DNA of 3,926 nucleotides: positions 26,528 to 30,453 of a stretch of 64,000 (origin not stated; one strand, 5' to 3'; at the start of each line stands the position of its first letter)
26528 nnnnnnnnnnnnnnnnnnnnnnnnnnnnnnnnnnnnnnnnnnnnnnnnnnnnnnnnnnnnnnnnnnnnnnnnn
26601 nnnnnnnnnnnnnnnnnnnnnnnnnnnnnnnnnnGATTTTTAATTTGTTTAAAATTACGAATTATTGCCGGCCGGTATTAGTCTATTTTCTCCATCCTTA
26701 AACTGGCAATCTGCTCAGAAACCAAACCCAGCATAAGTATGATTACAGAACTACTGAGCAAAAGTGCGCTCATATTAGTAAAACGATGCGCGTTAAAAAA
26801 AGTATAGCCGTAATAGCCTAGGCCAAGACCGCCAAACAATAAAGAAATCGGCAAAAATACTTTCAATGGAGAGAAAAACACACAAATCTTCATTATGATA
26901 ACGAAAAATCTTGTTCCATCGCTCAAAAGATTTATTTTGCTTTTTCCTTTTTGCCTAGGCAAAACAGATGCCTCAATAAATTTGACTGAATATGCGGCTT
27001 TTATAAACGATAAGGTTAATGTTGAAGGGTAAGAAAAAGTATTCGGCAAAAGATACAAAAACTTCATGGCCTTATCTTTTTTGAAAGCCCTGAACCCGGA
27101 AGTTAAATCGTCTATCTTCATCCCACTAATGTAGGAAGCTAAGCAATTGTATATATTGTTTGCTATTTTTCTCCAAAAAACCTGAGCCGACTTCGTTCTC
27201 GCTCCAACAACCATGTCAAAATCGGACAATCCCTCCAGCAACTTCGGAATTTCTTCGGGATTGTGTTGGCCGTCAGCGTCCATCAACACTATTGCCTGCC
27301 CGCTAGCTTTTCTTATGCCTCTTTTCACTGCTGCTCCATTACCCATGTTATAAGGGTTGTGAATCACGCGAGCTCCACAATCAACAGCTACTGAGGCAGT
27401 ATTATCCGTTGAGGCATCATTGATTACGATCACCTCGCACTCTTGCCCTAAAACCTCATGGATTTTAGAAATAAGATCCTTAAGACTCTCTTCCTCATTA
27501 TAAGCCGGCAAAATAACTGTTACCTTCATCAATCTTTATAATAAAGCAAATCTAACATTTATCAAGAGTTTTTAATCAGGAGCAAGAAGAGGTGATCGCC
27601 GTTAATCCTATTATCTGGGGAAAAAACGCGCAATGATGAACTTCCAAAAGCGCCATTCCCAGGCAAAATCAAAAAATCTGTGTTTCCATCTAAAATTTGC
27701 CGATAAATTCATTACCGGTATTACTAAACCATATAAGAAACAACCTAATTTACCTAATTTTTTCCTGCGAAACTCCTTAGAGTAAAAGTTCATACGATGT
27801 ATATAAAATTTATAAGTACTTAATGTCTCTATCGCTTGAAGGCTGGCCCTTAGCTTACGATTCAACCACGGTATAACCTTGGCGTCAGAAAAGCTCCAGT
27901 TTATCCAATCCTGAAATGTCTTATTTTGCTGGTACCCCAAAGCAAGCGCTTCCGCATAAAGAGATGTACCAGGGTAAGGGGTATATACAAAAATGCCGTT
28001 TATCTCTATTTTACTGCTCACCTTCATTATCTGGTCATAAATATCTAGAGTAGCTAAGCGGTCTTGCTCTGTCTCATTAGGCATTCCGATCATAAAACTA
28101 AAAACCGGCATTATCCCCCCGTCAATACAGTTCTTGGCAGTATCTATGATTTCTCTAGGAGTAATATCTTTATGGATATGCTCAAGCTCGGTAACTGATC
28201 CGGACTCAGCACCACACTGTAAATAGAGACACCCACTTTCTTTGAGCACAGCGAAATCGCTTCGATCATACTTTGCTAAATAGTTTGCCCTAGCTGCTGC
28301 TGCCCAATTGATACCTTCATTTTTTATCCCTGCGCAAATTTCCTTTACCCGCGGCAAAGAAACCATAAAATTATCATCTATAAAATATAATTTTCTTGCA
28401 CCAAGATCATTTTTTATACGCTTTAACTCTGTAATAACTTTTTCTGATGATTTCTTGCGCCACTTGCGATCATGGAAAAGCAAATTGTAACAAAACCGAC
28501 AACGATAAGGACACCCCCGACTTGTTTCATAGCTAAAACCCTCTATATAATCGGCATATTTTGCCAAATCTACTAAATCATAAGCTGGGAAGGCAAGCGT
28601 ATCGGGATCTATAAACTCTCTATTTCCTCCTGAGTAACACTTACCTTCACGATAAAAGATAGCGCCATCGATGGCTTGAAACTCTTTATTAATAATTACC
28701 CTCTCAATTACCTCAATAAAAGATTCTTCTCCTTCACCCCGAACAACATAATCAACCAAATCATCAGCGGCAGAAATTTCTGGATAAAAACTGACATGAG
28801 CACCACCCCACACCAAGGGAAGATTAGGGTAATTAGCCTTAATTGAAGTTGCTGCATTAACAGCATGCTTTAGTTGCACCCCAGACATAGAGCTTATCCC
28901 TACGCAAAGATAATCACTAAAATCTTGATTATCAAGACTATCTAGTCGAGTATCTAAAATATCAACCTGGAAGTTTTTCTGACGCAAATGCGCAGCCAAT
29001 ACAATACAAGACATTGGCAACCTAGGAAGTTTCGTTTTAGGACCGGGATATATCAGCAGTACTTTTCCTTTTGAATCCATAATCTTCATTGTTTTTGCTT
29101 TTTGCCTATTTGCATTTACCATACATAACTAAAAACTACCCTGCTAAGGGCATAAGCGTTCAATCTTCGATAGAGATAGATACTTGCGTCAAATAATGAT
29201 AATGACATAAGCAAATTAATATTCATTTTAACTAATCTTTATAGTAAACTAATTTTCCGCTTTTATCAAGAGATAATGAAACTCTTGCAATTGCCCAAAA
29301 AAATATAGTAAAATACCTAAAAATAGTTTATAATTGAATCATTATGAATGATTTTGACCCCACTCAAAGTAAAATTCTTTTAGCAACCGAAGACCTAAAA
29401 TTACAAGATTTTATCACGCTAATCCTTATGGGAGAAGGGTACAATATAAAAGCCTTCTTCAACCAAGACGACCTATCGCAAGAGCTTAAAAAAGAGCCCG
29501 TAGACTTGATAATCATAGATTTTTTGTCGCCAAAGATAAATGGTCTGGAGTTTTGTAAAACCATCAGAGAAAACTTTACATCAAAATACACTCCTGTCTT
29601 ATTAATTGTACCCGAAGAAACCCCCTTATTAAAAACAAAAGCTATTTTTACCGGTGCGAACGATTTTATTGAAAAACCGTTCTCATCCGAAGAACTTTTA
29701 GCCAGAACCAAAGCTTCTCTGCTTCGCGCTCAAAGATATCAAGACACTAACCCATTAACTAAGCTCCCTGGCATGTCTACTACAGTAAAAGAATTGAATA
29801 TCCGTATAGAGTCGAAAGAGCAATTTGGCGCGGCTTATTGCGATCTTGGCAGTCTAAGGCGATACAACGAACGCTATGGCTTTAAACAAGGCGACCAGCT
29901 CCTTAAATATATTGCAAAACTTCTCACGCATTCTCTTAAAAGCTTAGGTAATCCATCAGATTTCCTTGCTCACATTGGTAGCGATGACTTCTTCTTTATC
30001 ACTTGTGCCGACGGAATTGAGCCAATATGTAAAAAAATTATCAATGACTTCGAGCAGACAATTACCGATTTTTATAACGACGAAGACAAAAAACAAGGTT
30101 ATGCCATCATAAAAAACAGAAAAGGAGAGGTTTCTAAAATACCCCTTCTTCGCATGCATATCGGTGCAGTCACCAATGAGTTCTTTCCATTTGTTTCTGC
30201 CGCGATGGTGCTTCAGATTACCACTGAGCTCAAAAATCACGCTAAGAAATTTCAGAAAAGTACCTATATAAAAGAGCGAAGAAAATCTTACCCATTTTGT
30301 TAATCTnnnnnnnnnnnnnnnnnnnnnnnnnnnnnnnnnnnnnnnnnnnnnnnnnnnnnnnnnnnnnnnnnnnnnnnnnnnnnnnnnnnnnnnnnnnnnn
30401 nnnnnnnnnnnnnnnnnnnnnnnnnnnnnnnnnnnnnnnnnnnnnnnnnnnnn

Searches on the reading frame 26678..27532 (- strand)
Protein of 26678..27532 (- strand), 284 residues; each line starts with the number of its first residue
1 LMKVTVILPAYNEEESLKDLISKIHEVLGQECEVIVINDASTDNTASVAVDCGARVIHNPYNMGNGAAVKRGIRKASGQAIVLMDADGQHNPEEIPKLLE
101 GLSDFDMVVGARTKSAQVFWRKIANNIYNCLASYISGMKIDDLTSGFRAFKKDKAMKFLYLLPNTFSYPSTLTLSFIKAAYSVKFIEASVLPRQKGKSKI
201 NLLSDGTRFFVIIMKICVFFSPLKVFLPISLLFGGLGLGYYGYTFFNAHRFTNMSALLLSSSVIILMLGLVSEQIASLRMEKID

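Call 31: search_protein_families(library=pfam, proteins=[window:26678-27532:-], max_evalue=0.0001)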
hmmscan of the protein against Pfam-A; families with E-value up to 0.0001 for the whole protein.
window:26678-27532:- (284 aa): 3 families
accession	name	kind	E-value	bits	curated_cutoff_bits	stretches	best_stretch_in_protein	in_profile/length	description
PF00535.33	Glycos_transf_2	-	9.3e-31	107.4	23.3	1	5-153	1-162/168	Glycosyl transferase family 2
PF10111.15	Glyco_tranf_2_2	-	3.7e-07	30.4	27.3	1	5-100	1-104/276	Glycosyltransferase like family 2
PF13641.12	Glyco_tranf_2_3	-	6.2e-07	30.1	27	1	4-108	3-119/230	Glycosyltransferase like family 2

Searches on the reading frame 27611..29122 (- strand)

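Call 31: search_protein_families(library=pfam, proteins=[window:27611-29122:-], max_evalue=0.0001)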
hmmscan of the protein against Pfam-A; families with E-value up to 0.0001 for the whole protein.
window:27611-29122:- (503 aa): 2 families
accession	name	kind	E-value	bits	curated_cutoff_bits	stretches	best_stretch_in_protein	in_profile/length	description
PF04055.27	Radical_SAM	-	7.5e-19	68.9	29.5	1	198-360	1-164/166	Radical SAM superfamily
PF02310.24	B12-binding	-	2.4e-14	53.6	32.1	1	41-138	19-120/121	B12 binding domain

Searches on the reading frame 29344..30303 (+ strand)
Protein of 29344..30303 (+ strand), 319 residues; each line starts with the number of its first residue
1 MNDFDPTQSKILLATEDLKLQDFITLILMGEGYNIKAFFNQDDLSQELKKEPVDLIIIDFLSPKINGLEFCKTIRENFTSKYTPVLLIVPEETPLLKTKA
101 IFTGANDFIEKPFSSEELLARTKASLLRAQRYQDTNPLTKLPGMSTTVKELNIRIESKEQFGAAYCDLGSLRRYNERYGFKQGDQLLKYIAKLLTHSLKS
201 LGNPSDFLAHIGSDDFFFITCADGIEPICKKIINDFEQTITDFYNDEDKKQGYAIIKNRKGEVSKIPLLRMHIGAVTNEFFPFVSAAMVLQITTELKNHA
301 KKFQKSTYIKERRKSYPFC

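Call 31: search_protein_families(library=pfam, proteins=[window:29344-30303:+], max_evalue=0.0001)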
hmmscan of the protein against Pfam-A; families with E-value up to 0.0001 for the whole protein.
window:29344-30303:+ (319 aa): 2 families
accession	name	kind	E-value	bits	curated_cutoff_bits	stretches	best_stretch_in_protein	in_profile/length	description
PF00072.30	Response_reg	-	3.2e-17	63.1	30.2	1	11-121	1-109/111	Response regulator receiver domain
PF00990.26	GGDEF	-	4.5e-11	43.2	23.8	1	137-241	5-115/161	Diguanylate cyclase, GGDEF domain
